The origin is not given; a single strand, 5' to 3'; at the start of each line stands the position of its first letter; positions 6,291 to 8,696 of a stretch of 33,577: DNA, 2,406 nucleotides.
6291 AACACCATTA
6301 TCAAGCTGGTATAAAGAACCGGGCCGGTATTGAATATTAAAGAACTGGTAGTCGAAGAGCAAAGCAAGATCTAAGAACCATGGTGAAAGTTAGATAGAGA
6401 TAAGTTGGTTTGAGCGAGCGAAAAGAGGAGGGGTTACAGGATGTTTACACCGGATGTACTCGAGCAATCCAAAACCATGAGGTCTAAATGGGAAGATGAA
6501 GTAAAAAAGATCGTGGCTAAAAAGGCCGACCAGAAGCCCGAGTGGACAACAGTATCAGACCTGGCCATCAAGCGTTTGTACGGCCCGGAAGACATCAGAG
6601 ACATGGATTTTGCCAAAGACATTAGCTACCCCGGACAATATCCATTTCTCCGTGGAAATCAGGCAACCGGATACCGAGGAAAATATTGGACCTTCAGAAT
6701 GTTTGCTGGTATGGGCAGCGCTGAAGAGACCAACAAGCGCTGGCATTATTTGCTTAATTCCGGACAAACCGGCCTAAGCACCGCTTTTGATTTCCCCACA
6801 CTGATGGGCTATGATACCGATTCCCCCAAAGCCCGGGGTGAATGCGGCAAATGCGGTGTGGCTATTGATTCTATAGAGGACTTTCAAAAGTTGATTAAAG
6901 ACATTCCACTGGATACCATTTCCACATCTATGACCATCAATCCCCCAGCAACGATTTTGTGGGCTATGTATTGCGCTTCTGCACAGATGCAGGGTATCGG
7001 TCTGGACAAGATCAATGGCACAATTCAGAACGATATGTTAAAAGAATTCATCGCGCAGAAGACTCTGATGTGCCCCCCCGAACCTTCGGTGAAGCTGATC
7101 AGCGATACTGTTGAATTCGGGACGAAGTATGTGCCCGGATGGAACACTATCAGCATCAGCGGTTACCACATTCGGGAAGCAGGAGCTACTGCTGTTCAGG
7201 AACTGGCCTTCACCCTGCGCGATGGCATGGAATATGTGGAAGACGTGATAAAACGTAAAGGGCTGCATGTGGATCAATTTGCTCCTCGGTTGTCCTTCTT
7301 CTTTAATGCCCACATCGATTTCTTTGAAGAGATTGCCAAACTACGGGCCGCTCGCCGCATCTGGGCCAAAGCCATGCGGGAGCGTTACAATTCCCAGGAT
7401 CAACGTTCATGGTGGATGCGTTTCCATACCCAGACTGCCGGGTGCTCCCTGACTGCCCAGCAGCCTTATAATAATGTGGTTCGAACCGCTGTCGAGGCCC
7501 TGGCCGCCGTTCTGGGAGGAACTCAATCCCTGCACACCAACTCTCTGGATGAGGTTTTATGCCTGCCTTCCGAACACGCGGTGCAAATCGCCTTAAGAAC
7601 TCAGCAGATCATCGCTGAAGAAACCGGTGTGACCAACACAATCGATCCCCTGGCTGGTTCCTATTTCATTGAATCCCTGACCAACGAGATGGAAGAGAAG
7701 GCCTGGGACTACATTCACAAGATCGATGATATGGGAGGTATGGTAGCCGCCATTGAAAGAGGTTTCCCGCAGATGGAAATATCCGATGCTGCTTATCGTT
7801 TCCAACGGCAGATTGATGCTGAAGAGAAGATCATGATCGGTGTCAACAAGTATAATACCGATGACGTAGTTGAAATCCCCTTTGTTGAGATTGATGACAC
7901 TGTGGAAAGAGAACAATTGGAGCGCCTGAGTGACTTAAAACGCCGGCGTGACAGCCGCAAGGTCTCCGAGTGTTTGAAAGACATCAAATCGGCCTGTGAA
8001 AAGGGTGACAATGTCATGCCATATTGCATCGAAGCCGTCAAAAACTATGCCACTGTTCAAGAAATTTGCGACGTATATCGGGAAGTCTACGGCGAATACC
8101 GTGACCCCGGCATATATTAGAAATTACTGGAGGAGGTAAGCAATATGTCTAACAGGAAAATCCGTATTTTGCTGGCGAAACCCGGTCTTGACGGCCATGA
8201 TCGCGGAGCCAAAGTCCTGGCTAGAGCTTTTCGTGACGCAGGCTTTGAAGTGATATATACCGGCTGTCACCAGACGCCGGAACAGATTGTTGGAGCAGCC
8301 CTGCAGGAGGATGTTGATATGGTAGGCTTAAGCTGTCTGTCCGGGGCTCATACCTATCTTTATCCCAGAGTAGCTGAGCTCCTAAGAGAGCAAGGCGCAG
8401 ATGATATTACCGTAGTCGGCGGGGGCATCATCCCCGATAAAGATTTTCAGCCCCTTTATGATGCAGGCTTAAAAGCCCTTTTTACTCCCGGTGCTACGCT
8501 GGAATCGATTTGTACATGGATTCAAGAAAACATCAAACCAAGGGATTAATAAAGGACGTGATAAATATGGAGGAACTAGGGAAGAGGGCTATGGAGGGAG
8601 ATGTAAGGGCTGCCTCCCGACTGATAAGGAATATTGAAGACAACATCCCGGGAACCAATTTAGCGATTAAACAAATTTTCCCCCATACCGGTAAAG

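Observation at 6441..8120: Mutase large subunit carries the Phe/Gln active-site pair of isobutyryl-CoA-type mutases, not the Tyr/Arg pair of methylmalonyl-CoA mutase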

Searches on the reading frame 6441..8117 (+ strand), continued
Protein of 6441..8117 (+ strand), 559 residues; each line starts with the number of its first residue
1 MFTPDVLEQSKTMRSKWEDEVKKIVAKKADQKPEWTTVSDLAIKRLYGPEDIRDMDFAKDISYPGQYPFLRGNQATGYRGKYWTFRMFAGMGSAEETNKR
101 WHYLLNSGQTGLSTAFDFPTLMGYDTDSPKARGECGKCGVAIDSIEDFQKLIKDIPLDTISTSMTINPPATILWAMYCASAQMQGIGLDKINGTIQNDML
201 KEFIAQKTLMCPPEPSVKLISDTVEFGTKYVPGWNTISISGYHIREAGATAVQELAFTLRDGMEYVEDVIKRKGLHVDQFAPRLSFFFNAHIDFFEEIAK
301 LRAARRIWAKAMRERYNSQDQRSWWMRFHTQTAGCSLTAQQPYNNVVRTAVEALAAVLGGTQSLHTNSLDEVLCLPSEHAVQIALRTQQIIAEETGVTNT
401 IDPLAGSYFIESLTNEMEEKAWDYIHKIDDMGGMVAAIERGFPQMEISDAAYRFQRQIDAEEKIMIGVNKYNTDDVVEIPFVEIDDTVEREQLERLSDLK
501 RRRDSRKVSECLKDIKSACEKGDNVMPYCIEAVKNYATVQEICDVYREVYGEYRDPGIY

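Call 57: search_dna_similar(query=P0164, collection=plasmids, mode=protein, max_rows=15, rows=best, max_evalue=1e-50)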
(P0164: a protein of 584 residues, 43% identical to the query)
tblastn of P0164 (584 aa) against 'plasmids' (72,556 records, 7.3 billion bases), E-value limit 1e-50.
Records with a match: 426; places in all: 454; records where one place covers at least 80% of the query: 414.
Best place of each record, by identity: <60% 426.
By first word of the organism name: Rhizobium 129; Sinorhizobium 97; Burkholderia 37; Streptomyces 14; Azospirillum 14; Sphingobium 14; Ensifer 9; Paraburkholderia 9; Shinella 8; Natrinema 7; and 55 more.
By predicted mobility (MOB-suite, as given by PLSDB): non-mobilizable 249; conjugative 102; mobilizable 75.
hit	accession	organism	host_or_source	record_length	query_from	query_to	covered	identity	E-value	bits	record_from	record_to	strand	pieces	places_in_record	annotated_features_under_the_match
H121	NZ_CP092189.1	Deinococcus sp. KNUC1210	Setaria viridis,cell ...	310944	14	571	96%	47.1%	2e-150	486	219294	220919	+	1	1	methylmalonyl-CoA mutase family protein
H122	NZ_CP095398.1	Natribaculum luteum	cell culture,brine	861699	10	559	94%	46.2%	1e-150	487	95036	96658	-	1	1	methylmalonyl-CoA mutase family protein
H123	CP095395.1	Natribaculum longum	cell culture,saline soil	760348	10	559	94%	46.2%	2e-150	486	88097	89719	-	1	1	none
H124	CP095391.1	Natribaculum breve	cell culture,saline soil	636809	10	559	94%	46.0%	5e-149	482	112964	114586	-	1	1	none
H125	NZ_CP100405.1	Haloarcula marina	cell culture,sediment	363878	10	570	96%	44.7%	3e-150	485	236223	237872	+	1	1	methylmalonyl-CoA mutase family protein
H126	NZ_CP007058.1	Halostagnicola larsenii XH-48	-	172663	12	574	96%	44.5%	3e-148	479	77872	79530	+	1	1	methylmalonyl-CoA mutase family protein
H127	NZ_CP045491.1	Natronorubrum aibiense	single cell,Xinjiang Aibi Salt Lake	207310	12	563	95%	45.4%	6e-149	481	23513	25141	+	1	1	methylmalonyl-CoA mutase family protein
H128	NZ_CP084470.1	Natrinema salinisoli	cell culture,saline soil sediment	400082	12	558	94%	45.8%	5e-150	485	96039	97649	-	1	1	methylmalonyl-CoA mutase family protein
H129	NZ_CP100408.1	Haloarcula marina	cell culture,sediment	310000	10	570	96%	44.6%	4e-149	482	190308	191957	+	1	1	methylmalonyl-CoA mutase family protein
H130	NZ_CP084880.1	Natrinema halophilum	pure culture,salt mine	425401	10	584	98%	43.2%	1e-147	478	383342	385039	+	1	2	methylmalonyl-CoA mutase family protein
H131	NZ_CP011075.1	Brevibacillus laterosporus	Oryza sativa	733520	15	568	95%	44.5%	9e-139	452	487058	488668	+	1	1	methylmalonyl-CoA mutase family protein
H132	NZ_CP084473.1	Natrinema sp. DC36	cell culture,sediment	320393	1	563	96%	43.8%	1e-144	469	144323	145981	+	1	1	methylmalonyl-CoA mutase family protein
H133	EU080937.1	haloarchaeon TuA4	-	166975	12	559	94%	44.8%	6e-147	476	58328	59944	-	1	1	record has no annotation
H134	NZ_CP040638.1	Natrinema pallidum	Salt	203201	10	559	94%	44.6%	3e-147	477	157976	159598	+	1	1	methylmalonyl-CoA mutase family protein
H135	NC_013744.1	Haloterrigena turkmenica DSM 5511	-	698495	12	568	95%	44.0%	5e-147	476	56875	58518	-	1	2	methylmalonyl-CoA mutase family protein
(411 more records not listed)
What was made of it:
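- Tried and rejected: A plasmid-collection search with the Phe/Gln representative P0164 found only hits below 48% identity (call 57).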

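Call 67: search_protein_families(library=pfam, proteins=[L017:1641-2912:-, L017:3859-4995:+, L017:4995-5696:+, L016:4583-5779:+, L016:6149-7597:+, L016:12772-13503:-, L017:15152-16000:+, L017:16211-17401:+, L012:188-1576:+, L012:1664-2161:+])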
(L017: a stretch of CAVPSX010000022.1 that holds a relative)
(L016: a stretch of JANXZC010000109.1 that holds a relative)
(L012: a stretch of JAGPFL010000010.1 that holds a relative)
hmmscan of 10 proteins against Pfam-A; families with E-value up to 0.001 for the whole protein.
L017:1641-2912:- (424 aa): 9 families
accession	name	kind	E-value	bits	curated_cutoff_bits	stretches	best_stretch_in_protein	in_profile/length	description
PF08448.16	PAS_4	-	6.4e-29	100.8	23.1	2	23-129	1-110/110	PAS fold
PF13426.13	PAS_9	-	7.7e-29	100.5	27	2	150-252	2-103/103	PAS domain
PF00989.32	PAS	-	1.7e-20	73.6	22.6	2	140-246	2-109/113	PAS fold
PF13188.13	PAS_8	-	3.2e-14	52.7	21.8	1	140-193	2-52/65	PAS domain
PF00196.25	GerE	-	6.7e-14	51.7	23.5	1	351-400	2-51/57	Bacterial regulatory proteins, luxR family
PF13596.12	PAS_10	-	9.2e-10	39.6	22.1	1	22-125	4-106/106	PAS domain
PF08447.18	PAS_3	-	2.8e-09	37.5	25.6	1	162-247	2-89/89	PAS fold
PF12860.13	PAS_7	-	2e-05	25.2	27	0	23-132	1-115/115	PAS fold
PF08281.18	Sigma70_r4_2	-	0.00041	20.4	25.7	1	365-394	25-54/54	Sigma-70, region 4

L017:3859-4995:+ (379 aa): 1 family
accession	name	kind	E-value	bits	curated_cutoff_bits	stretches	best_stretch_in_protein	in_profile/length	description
PF02277.22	DBI_PRT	-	1.2e-130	436.1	22.6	1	36-374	1-329/329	Phosphoribosyltransferase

L017:4995-5696:+ (234 aa): 1 family
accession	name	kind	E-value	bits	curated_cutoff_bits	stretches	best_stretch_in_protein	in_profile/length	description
PF02654.20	CobS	-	3.2e-44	152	23.2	1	7-210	1-175/207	Cobalamin-5-phosphate synthase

L016:4583-5779:+ (399 aa): 5 families
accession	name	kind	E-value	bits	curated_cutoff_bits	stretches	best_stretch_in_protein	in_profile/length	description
PF07992.20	Pyr_redox_2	-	1.4e-45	156.4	26.1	1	25-240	64-278/291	Pyridine nucleotide-disulphide oxidoreductase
PF00070.33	Pyr_redox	-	2.7e-17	63.5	22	1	103-177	1-75/82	Pyridine nucleotide-disulphide oxidoreductase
PF02852.28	Pyr_redox_dim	-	9.8e-12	45.5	25.3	1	281-384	3-105/110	Pyridine nucleotide-disulphide oxidoreductase, dimerisation domain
PF13738.12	Pyr_redox_3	-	0.0005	19.8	30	0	105-131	1-28/305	Pyridine nucleotide-disulphide oxidoreductase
PF03486.20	HI0933_like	-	0.00056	19.9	50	0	21-68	117-167/244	HI0933-like protein Rossmann domain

L016:6149-7597:+ (483 aa): 2 families
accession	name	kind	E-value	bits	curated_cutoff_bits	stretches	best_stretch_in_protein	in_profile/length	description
PF11794.13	HpaB_N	-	2.9e-79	266.9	35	1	5-276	1-270/270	4-hydroxyphenylacetate 3-hydroxylase N terminal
PF03241.18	HpaB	-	6.1e-53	179.4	25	1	283-478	1-201/202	4-hydroxyphenylacetate 3-hydroxylase C terminal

L016:12772-13503:- (244 aa): 1 family
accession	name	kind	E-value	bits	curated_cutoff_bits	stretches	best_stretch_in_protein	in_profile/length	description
PF00588.24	SpoU_methylase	-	5.2e-24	85.4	29.7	1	9-159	2-142/142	SpoU rRNA Methylase family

L017:15152-16000:+ (283 aa): 3 families
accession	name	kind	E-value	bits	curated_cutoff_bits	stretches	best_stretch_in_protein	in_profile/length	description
PF17762.8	HTH_ParB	-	5.4e-36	123.3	22.6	1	121-221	1-101/102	ParB HTH domain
PF02195.25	ParB_N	-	2.2e-32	111.4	26.3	1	31-119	6-95/95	ParB N-terminal domain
PF23552.2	ParB_C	-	7.4e-08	32.2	23.8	1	232-279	1-48/50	ParB dimerisation domain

L017:16211-17401:+ (397 aa): 6 families
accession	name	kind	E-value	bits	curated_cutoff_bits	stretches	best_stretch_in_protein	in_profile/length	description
PF00308.24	Bac_DnaA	-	2.4e-71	239.6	23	1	59-219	1-161/162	Bacterial DnaA ATPAse domain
PF08299.17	Bac_DnaA_C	-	1.4e-26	92.7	31.5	1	304-371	1-68/69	Bacterial dnaA protein helix-turn-helix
PF01695.23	IstB_IS21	-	5.7e-08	33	24.1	1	49-197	54-194/238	IstB-like ATP binding protein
PF13173.12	AAA_14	-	5.2e-06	26.9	27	1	93-194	3-96/129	AAA domain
PF00004.35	AAA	-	0.00041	21.2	21.2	0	96-213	2-127/131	ATPase family associated with various cellular activities (AAA)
PF01637.24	ATPase_2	-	0.0007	19.9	33.2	0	91-202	19-123/225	ATPase domain predominantly from Archaea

L012:188-1576:+ (463 aa): 8 families
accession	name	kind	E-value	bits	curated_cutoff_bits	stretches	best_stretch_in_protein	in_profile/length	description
PF08448.16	PAS_4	-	4.6e-30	104.5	23.1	2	182-306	2-109/110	PAS fold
PF13426.13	PAS_9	-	2.7e-24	85.8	27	3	186-304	2-103/103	PAS domain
PF00989.32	PAS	-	2.6e-21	76.2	22.6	1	176-302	2-113/113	PAS fold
PF13188.13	PAS_8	-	2.6e-10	40.3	21.8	0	177-215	3-43/65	PAS domain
PF12860.13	PAS_7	-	5.1e-09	36.7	27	0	190-309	10-114/115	PAS fold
PF13596.12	PAS_10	-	6.3e-09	36.9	22.1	0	269-303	75-106/106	PAS domain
PF17765.7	MLTR_LBD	-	1e-08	35.8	26.3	0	183-225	11-55/168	MmyB-like transcription regulator ligand binding domain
PF08447.18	PAS_3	-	2.7e-06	28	25.6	0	54-84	1-31/89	PAS fold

L012:1664-2161:+ (166 aa): 0 families
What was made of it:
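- An AbfD-family gene lies directly upstream in L012 and L016 (call 67).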

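Call 73: get_annotated_region(hit=H1, flank=7000)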
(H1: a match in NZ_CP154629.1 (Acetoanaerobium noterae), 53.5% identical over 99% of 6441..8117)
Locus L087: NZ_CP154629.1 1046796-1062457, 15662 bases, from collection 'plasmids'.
description: Acetoanaerobium noterae strain DSL2 plasmid pTPELB2, complete sequence
organism: Acetoanaerobium noterae (NCBI taxid 745369)
taxonomy: Bacteria; Bacillota; Clostridia; Peptostreptococcales; Filifactoraceae; Acetoanaerobium; Acetoanaerobium noterae
host: -; source: cell culture,Sludge of a digestion tower of a wastewater treatment plant; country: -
typing (MOB-suite, as given by PLSDB): non-mobilizable
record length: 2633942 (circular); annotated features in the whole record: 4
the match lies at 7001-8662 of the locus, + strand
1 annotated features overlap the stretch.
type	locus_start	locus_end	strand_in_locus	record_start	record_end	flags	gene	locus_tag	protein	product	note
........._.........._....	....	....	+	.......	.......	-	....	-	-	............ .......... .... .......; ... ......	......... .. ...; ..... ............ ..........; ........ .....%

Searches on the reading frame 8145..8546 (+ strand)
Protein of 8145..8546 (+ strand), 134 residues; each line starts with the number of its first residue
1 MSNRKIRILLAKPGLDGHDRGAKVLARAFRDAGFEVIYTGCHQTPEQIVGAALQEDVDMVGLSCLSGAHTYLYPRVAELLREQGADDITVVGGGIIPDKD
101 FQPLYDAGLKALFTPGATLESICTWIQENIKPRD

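Call 7: search_protein_families(library=ncbifam, proteins=[window:8145-8546:+])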
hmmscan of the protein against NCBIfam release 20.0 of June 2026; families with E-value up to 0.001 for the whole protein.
window:8145-8546:+ (134 aa): 11 families
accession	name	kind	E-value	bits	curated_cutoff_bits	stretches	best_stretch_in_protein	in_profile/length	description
TIGR00640.1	acid_CoA_mut_C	subfamily_domain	3.4e-49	166.2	57.45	1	4-131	1-128/132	methylmalonyl-CoA mutase C-terminal domain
NF006944.0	PRK09426.1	equivalog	2e-37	128.5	876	1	3-130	587-714/721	methylmalonyl-CoA mutase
NF045497.1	IsobCoAmut_IcmF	equivalog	6e-20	70.7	1500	1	5-116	2-115/1076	fused isobutyryl-CoA mutase/GTPase IcmF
TIGR01501.1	MthylAspMutase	equivalog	6.1e-13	48.7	135.8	1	8-130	4-132/134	methylaspartate mutase subunit S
NF002612.0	PRK02261.1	equivalog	4.6e-12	45.7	110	1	6-132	4-136/148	methylaspartate mutase subunit S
TIGR02370.1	pyl_corrinoid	subfamily_domain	2.3e-06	27.1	215.3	1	16-108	95-188/197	methyltransferase cognate corrinoid protein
NF040655.1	MtaC_Meth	equivalog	2.5e-06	26.7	420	1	16-109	130-222/253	methanol--corrinoid protein MtaC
NF041607.1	dimeth_corrin_MtbC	equivalog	9e-06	25.3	350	1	16-94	93-172/203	dimethylamine corrinoid protein MtbC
NF040669.1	MtaC2_Meth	equivalog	9.8e-06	25.1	450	1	15-102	136-223/267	methanol--corrinoid protein MtaC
TIGR02082.1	metH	equivalog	1.5e-05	22.8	1010.85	1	4-94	732-822/1182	methionine synthase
NF007024.0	PRK09490.1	equivalog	0.00015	19.7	1497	1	4-93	750-839/1234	methionine synthase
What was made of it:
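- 8145..8549 (+): Mutase small (cobalamin-binding) subunit, 134 aa. DxHxxG motif 'DGHDRG', with the His ligand codon at 8196-8198. TIGR00640 at 166 bits (call 7).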

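Call 75: search_solved_structures(query=window:8145-8546:+, max_evalue=0.00001, show_alignments=1)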
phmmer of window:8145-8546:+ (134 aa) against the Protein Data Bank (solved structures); distinct sequences matched with E-value up to 0.00001: 16.
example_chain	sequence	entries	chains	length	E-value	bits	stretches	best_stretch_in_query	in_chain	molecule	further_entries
2yxb_A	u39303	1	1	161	2.8e-43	150.1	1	3-125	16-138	Coenzyme B12-dependent mutase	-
4r3u_C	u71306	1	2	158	2.7e-37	130.7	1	3-117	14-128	2-hydroxyisobutyryl-CoA mutase small subunit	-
9i49_A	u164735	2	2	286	2.2e-32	114.9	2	24-125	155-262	Coenzyme B12-dependent mutase,Uroporphyrinogen-III synthase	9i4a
8dpb_C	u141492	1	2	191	4.7e-29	104.1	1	3-120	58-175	Methylmalonyl-CoA mutase, alpha subunit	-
6oxc_A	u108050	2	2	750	1.6e-27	99.1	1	3-120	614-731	Methylmalonyl-CoA mutase large subunit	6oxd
1e1c_A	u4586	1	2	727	2.9e-26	95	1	3-120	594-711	METHYLMALONYL-COA MUTASE ALPHA CHAIN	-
5req_A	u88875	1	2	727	2.9e-26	95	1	3-120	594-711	PROTEIN (METHYLMALONYL-COA MUTASE ALPHA-SUBUNIT)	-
1req_A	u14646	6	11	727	2.9e-26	95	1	3-120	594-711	METHYLMALONYL-COA MUTASE | PROTEIN (METHYLMALONYL-COA MUTASE)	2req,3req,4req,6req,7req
8gju_J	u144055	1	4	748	3.4e-25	91.6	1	3-129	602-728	Methylmalonyl-CoA mutase, mitochondrial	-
2xij_A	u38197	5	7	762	3.5e-25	91.5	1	3-129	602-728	METHYLMALONYL-COA MUTASE, MITOCHONDRIAL | Methylmalonyl-CoA mutase, mitochondrial precursor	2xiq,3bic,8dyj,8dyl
8ssl_A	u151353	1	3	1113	1.6e-15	60.3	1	4-115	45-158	Fused isobutyryl-CoA mutase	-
4xc6_A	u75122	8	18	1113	1.6e-15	60.3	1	4-115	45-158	Isobutyryl-CoA mutase fused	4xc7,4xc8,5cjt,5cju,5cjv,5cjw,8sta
1be1_A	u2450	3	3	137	5e-08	36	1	6-120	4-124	GLUTAMATE MUTASE | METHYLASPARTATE MUTASE S CHAIN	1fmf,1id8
1b1a_A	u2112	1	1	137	6.8e-08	35.6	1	6-106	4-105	GLUTAMATE MUTASE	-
1i9c_A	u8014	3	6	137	1e-07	35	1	6-116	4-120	GLUTAMATE MUTASE | Glutamate mutase sigma subunit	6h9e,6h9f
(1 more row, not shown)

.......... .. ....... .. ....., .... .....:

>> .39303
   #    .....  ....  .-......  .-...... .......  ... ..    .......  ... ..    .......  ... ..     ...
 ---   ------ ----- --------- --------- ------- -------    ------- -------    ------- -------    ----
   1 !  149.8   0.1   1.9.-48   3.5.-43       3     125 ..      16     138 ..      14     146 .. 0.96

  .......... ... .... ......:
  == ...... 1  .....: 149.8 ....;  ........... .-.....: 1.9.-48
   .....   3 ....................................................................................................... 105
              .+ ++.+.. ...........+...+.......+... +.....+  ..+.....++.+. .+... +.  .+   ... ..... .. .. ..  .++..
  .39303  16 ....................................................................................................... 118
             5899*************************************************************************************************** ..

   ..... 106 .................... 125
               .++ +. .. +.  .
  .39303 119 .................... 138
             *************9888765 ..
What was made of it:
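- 8145..8549 (+): Best PDB hits are 2yxb at 150 bits and HcmB (4r3u_C) at 131 bits (call 75).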
